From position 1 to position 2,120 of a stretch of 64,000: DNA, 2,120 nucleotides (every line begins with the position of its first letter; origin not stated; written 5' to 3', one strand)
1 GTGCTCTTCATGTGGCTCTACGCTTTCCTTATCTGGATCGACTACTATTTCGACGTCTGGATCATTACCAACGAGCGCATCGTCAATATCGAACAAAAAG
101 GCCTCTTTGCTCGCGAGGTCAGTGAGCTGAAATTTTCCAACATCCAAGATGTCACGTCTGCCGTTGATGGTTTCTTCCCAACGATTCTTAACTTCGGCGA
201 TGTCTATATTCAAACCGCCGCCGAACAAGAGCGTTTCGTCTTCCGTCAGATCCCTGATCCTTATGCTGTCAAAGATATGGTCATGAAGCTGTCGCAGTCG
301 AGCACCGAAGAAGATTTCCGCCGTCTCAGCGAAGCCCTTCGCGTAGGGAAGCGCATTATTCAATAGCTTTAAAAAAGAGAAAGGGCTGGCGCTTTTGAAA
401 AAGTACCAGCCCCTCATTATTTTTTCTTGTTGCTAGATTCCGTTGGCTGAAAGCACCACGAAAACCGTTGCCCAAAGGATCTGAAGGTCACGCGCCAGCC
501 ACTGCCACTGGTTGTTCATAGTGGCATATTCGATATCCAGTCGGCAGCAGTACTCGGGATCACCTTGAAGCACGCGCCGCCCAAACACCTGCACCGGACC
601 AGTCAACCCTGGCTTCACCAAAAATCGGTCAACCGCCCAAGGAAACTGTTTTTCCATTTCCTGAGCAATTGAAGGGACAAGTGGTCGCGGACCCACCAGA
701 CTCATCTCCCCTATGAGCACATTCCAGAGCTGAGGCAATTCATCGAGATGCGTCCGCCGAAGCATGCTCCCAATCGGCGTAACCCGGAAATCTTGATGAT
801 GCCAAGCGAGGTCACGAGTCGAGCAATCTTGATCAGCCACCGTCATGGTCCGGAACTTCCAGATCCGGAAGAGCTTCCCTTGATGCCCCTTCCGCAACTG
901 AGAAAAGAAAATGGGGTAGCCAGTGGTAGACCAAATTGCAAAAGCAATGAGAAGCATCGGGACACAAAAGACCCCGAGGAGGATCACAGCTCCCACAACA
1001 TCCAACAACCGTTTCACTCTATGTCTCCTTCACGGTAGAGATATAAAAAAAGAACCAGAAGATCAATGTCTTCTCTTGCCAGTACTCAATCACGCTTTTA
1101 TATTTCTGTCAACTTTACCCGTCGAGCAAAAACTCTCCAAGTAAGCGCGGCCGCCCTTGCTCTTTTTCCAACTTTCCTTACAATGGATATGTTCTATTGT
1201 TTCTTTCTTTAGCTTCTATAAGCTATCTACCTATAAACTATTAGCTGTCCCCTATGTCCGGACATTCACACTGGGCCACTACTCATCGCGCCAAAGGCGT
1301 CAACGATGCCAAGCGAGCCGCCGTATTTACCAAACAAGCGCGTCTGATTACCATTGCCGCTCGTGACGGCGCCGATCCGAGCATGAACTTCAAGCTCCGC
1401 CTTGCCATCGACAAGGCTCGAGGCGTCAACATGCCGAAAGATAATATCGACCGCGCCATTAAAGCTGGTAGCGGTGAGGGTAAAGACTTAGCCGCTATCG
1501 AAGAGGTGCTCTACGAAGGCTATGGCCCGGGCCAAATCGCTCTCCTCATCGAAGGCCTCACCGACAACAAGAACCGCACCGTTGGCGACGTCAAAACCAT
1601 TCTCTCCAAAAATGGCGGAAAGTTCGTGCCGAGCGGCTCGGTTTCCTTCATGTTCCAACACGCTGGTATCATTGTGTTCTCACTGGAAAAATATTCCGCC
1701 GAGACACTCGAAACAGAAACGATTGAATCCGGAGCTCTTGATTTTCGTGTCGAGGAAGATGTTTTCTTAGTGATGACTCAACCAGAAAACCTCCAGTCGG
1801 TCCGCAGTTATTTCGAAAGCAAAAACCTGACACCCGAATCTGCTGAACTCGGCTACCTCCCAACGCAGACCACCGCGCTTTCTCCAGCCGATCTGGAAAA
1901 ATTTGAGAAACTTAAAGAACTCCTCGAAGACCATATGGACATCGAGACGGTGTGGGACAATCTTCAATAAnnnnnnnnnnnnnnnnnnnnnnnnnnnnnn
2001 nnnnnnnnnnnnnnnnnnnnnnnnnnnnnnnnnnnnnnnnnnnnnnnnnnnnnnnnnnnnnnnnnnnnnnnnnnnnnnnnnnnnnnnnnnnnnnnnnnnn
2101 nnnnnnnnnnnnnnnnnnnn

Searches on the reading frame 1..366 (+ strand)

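Call 23: search_protein_families(library=pfam, proteins=[window:1-366:+])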
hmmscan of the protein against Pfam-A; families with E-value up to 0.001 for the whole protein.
window:1-366:+ (121 aa): 2 families
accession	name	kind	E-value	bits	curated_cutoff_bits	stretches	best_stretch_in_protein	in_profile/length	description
PF03703.20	bPH_2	-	3.1e-09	37.4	22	1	16-92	2-76/78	Bacterial PH domain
PF14470.12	bPH_3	-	0.00027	21.8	23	1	15-55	20-60/95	Bacterial PH domain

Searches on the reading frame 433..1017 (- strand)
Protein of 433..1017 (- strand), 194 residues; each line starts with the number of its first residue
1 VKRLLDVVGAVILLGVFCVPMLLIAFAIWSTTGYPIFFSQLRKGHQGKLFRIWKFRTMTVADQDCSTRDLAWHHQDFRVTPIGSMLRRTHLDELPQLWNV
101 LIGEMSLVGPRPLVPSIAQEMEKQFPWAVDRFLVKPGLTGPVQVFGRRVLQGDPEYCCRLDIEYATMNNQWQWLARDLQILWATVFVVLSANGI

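Call 23: search_protein_families(library=pfam, proteins=[window:433-1017:-])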
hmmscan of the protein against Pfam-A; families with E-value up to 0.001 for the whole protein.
window:433-1017:- (194 aa): 1 family
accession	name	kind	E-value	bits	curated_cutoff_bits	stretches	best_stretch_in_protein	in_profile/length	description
PF02397.22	Bac_transf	-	1.1e-52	178.7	27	1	2-189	1-178/179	Bacterial sugar transferase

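Call 31: find_encoding_contigs(protein=window:433-1017:-, flank=10000, max_places=4)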
Protein window:433-1017:- (194 aa): 23 contigs read that carry it; 4 places shown.
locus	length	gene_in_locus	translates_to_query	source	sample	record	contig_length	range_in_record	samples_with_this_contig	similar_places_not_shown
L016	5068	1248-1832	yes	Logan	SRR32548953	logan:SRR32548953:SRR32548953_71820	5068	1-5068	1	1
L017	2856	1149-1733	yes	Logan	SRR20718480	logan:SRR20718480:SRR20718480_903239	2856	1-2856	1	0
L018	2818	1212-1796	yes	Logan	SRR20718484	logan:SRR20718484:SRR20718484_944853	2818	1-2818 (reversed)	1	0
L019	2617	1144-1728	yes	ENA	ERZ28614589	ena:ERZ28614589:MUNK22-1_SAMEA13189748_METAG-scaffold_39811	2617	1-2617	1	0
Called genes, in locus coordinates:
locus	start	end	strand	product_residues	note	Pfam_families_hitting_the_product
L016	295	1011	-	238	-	PF20772:TACO1_YebC_N, PF01709:Transcrip_reg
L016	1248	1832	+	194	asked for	PF02397:Bac_transf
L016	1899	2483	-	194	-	PF03703:bPH_2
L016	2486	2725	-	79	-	-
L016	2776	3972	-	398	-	PF05496:RuvB_N, PF00004:AAA, PF07728:AAA_5 (weak), PF17864:AAA_lid_4, PF05491:WHD_RuvB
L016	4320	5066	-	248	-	?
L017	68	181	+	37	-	-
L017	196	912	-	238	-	PF20772:TACO1_YebC_N, PF01709:Transcrip_reg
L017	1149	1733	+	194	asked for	PF02397:Bac_transf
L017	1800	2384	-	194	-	PF03703:bPH_2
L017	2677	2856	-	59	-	?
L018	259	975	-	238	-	PF20772:TACO1_YebC_N, PF01709:Transcrip_reg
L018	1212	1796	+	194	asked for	PF02397:Bac_transf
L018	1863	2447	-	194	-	PF03703:bPH_2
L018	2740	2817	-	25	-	?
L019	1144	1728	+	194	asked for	PF02397:Bac_transf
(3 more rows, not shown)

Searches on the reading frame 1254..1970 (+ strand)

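Call 23: search_protein_families(library=pfam, proteins=[window:1254-1970:+])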
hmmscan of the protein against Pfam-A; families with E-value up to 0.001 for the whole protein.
window:1254-1970:+ (238 aa): 2 families
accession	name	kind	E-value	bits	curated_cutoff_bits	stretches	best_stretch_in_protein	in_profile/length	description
PF01709.26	Transcrip_reg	-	3.1e-48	164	27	1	83-237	2-160/160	TACO1/YebC second and third domain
PF20772.2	TACO1_YebC_N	-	2.9e-26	92.2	36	1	5-75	1-73/73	TACO1/YebC protein N-terminal domain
